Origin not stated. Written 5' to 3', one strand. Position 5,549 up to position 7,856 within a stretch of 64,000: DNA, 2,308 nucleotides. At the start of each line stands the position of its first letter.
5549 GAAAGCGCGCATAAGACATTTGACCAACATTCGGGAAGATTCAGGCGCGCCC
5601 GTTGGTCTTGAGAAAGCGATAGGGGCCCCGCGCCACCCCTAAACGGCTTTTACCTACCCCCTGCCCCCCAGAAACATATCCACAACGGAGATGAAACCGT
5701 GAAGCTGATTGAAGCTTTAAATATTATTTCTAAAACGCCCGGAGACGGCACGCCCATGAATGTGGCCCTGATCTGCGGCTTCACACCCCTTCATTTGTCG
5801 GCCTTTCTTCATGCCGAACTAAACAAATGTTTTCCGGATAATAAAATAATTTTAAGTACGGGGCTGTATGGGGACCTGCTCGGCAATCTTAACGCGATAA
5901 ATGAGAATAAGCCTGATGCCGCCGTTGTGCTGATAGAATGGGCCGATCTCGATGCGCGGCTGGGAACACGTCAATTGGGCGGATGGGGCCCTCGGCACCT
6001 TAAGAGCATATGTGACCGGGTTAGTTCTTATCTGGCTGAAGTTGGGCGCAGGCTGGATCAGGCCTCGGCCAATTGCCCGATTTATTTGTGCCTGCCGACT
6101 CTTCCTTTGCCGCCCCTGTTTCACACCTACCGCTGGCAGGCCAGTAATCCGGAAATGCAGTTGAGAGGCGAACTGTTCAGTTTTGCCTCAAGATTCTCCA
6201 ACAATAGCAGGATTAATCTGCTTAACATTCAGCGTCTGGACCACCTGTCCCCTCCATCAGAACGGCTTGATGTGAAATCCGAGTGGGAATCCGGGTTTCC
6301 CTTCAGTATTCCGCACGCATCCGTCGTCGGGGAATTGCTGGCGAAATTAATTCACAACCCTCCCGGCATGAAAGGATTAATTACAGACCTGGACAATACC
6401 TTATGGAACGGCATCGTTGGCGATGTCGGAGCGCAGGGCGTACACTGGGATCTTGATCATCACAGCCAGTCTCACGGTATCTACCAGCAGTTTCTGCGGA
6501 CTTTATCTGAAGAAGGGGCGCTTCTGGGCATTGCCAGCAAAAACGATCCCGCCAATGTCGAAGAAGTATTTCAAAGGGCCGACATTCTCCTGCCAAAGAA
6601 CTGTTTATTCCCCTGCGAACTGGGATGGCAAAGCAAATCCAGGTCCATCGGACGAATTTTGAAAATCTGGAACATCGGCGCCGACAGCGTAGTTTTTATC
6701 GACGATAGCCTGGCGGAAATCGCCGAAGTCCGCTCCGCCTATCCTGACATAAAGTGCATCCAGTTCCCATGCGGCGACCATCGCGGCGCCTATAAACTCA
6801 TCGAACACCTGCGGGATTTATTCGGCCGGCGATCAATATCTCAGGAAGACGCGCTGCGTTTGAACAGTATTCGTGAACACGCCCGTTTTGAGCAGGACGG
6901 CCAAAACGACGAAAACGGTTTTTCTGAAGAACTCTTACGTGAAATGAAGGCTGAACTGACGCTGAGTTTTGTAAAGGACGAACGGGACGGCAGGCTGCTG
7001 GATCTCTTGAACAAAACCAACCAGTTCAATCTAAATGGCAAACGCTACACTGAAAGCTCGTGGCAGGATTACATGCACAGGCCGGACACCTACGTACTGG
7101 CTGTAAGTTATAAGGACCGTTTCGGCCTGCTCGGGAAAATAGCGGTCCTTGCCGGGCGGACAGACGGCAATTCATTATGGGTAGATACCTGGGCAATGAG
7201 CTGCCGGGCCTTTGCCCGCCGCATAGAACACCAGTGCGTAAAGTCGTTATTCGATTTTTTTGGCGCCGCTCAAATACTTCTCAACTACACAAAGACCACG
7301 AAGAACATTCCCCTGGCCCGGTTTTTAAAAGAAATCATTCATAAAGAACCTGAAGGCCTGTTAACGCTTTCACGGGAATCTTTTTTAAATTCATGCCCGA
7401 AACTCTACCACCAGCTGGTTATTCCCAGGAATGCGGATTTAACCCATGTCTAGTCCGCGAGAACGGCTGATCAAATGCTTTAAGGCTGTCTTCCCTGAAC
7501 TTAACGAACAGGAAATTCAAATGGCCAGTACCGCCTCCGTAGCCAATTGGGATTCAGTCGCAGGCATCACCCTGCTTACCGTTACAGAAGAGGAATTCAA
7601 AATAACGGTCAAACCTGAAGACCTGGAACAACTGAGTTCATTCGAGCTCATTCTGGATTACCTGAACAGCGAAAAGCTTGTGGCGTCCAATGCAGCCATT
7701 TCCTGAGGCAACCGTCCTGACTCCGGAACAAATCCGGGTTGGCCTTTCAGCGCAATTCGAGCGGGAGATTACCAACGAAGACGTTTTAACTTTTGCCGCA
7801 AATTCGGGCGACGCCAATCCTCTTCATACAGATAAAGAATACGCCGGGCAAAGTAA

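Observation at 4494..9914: PKS-less FkbH / ACP / hotdog-SDR / GNAT cassette wired into a Wzx-Wzy polysaccharide locus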

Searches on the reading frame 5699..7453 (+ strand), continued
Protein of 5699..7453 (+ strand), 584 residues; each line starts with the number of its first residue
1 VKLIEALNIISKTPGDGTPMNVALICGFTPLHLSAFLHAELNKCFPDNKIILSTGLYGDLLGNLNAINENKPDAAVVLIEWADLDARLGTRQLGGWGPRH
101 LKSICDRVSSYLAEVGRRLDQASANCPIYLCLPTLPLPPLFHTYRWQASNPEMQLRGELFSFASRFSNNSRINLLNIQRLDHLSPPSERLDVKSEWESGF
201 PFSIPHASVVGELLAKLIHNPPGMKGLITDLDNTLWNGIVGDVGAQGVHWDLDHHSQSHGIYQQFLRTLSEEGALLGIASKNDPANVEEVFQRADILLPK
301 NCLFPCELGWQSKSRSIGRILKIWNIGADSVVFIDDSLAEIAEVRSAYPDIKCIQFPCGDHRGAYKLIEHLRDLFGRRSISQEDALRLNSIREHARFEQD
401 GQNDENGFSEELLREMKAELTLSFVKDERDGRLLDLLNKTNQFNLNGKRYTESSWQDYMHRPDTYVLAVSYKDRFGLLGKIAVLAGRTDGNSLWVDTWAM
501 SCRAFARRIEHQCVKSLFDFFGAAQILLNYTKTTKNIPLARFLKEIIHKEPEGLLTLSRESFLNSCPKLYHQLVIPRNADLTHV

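Call 74: predict_structure(alignment_id=A1)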
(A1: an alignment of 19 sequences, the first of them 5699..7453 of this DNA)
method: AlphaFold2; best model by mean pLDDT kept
length: 584 residues; sequences in the alignment: 19
mean_pLDDT: 81.7   pTM: 0.47
mean pLDDT of the five models: 81.7, 80.6, 79.8, 77.6, 77.2
residues with pLDDT >= 90: 183; 70-90: 301; 50-70: 74; < 50: 26
segments of 3 or more residues with pLDDT < 50: 378-384, 401-408, 582-584
pLDDT, mean of each block of 10 residues (from residue 1): 88 81 91 93 90 88 90 94 86 69 92 94 91 86 70 88 75 81 86 83 91 87 79 77 69 60 83 84 85 82 85 86 74 92 89 87 74 62 51 53 45 69 88 83 80 90 92 83 91 91 77 91 92 83 88 91 84 73 38
secondary structure, 60 per line:
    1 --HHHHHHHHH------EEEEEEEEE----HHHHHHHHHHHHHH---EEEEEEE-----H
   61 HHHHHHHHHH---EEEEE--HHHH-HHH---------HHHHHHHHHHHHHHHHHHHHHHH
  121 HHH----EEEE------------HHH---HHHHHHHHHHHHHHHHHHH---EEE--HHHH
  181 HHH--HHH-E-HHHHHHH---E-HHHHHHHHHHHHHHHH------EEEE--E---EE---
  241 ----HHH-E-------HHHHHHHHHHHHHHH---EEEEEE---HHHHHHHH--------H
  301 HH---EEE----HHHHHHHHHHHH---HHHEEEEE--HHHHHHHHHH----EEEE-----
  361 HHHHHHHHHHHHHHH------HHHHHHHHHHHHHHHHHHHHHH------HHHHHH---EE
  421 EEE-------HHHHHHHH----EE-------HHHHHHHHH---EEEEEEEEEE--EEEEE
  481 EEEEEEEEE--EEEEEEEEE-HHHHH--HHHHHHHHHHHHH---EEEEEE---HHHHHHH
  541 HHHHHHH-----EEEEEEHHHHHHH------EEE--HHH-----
elements in order: H3-11 E18-26 H31-44 E48-54 H60-70 E74-78 H81-84 H98-123 E128-131 H150-168 E172-174 H177-183 H192-198 H204-219 E226-229 H257-271 E275-280 H284-291 E306-308 H313-324 E331-335 H338-347 E352-355 H361-375 H382-403 H410-415 E419-423 H431-438 H452-460 E464-473 E476-489 E492-500 H502-506 H509-521 E525-530 H534-547 E553-558 H559-565 E572-574

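Call 78: fold_search(model_id=the predicted structure, library=pdb)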
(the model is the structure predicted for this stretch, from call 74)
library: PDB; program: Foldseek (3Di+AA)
matches with E <= 10: 1558; with E <= 0.001: 22
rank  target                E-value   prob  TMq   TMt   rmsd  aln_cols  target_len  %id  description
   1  3slr                  8.1e-22  1.00  0.50  0.74   4.7       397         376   17  Crystal structure of N-terminal part of the protein BF1531 from Bacteroides fragilis containing phosphatase domain compl (released 2011-07-20)
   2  1u7o                  1.7e-05  1.00  0.21  0.69   4.9       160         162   19  Magnesium Dependent Phosphatase 1 (MDP-1) (released 2004-10-26)
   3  1u7p_C                2.4e-05  1.00  0.20  0.66   5.7       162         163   20  X-ray Crystal Structure of the Hypothetical Phosphotyrosine Phosphatase MDP-1 of the Haloacid Dehalogenase Superfamily (released 2004-10-19)
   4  2wm8                  3.6e-05  1.00  0.21  0.65   5.2       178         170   18  Crystal structure of human magnesium-dependent phosphatase 1 of the haloacid dehalogenase superfamily (MGC5987) (released 2009-07-28)
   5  1u7p_A                4.0e-05  1.00  0.20  0.65   4.7       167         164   18  X-ray Crystal Structure of the Hypothetical Phosphotyrosine Phosphatase MDP-1 of the Haloacid Dehalogenase Superfamily (released 2004-10-19)
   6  1u7p_D                5.0e-05  1.00  0.22  0.71   5.5       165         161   18  X-ray Crystal Structure of the Hypothetical Phosphotyrosine Phosphatase MDP-1 of the Haloacid Dehalogenase Superfamily (released 2004-10-19)
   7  6lfz_A                7.4e-05  0.92  0.15  0.19  19.8       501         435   11  Crystal structure of SbCGTb in complex with UDPG (released 2020-11-18)
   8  8syd_B                7.4e-05  0.90  0.14  0.20  20.9       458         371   10  X-ray crystal structure of UDP-2,3-diacetamido-2,3-dideoxy-glucuronic acid-2-epimerase from Thermus thermophilus strai (released 2023-09-13)
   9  9obo_A                1.1e-04  0.60  0.14  0.11  37.7       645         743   10  Crystal structure of Mycobacterium tuberculosis isocitrate lyase 2 fixed in the apo form with disulfide bonds (released 2026-03-18)
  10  1u7p_B                1.2e-04  1.00  0.21  0.67   5.6       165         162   19  X-ray Crystal Structure of the Hypothetical Phosphotyrosine Phosphatase MDP-1 of the Haloacid Dehalogenase Superfamily (released 2004-10-19)
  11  8q6u_A                2.6e-04  1.00  0.19  0.57   5.9       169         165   13  Crystal structure of a double mutant acetyltransferase from Bacillus cereus species. (released 2024-03-06)
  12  8ik1_A                3.0e-04  1.00  0.24  0.58   5.7       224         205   14  EstL5 in complex of PMSF (released 2023-03-29)
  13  3dt8                  3.0e-04  1.00  0.20  0.43   8.0       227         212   12  Crystal Structure of Bovin Brain Platelet Activating Factor Acetylhydrolase Covalently Inhibited by Sarin (released 2009-05-12)
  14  4q9a_A                3.6e-04  1.00  0.22  0.49   6.7       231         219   13  Crystal structure of a putative GDSL-like lipase (PARMER_00689) from Parabacteroides merdae ATCC 43184 at 2.86 A resol (released 2014-06-25)
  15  4q9a_B                3.8e-04  1.00  0.22  0.49   6.8       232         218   13  Crystal structure of a putative GDSL-like lipase (PARMER_00689) from Parabacteroides merdae ATCC 43184 at 2.86 A resol (released 2014-06-25)
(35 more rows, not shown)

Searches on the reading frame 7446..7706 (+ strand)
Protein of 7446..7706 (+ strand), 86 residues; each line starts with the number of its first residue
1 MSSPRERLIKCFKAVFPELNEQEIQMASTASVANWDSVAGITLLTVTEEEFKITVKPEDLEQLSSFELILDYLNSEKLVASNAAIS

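Call 5: search_protein_families(library=pfam, proteins=[window:7446-7706:+], max_evalue=0.01)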
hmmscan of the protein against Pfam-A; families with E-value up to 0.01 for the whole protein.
window:7446-7706:+ (86 aa): 1 family
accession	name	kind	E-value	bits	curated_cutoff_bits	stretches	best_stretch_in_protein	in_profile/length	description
PF00550.31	PP-binding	-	0.0045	17.7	20.8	1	36-73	30-67/67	Phosphopantetheine attachment site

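Call 7: search_protein_families(library=ncbifam, proteins=[window:7446-7706:+], max_evalue=0.01)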
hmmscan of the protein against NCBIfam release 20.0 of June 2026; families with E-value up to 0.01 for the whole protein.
window:7446-7706:+ (86 aa): 3 families
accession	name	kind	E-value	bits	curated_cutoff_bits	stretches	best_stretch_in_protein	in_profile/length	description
NF009104.0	PRK12449.1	equivalog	9.9e-05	22.2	70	1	21-75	20-77/80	acyl carrier protein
NF002148.0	PRK00982.1-2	subfamily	0.00056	19.7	71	1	34-77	35-78/79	acyl carrier protein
NF002149.0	PRK00982.1-3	equivalog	0.0019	18.1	106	1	19-76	16-76/78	acyl carrier protein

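Call 59: search_solved_structures(query=A3, max_evalue=0.01, show_alignments=1)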
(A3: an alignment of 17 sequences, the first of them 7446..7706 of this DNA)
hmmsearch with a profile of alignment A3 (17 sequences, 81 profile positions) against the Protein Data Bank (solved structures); distinct sequences matched with E-value up to 0.01: 70 (the best 60 are shown).
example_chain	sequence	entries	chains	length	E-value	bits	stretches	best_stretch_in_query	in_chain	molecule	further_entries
6u0j_B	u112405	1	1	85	5.8e-07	32.7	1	1-78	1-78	Acyl carrier protein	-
1l0i_A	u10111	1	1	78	7.9e-07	32.3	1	1-77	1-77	Acyl carrier protein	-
1l0h_A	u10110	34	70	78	1e-06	31.9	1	1-77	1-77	ACYL CARRIER PROTEIN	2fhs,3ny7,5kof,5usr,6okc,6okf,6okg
4ihf_G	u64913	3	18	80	1.1e-06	31.8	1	1-77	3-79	Acyl carrier protein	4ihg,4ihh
7b0n_T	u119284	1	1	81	1.4e-06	31.5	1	24-76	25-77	Acyl carrier protein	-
9ka6_C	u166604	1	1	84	1.7e-06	31.2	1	27-78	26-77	Acyl carrier protein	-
9ka7_C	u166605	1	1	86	1.7e-06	31.2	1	26-78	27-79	Acyl carrier protein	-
3ejb_A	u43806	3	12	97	2.1e-06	30.9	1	1-77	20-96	Acyl carrier protein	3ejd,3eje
2k92_A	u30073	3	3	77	2.2e-06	30.8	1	24-77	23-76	Acyl carrier protein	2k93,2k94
1acp_A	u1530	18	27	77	3.1e-06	30.4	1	25-77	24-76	ACYL-CARRIER PROTEIN | Acyl carrier protein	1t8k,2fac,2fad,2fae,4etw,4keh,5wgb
6n3p_G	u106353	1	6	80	3.1e-06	30.4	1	24-77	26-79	Acyl carrier protein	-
5vcb_f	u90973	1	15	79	3.2e-06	30.3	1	25-77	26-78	Acyl carrier protein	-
9mlw_C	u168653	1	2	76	3.2e-06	30.3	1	33-77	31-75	Acyl carrier protein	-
6gcs_O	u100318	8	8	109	3.3e-06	30.3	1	25-76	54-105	ACPM1 SUBUNIT | Acyl carrier protein ACPM1 of NADH:Ubiquinone Oxidoreductase (Complex I)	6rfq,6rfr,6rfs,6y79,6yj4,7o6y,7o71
8tvt_C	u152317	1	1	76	4.3e-06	29.9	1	25-76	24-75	Acyl carrier protein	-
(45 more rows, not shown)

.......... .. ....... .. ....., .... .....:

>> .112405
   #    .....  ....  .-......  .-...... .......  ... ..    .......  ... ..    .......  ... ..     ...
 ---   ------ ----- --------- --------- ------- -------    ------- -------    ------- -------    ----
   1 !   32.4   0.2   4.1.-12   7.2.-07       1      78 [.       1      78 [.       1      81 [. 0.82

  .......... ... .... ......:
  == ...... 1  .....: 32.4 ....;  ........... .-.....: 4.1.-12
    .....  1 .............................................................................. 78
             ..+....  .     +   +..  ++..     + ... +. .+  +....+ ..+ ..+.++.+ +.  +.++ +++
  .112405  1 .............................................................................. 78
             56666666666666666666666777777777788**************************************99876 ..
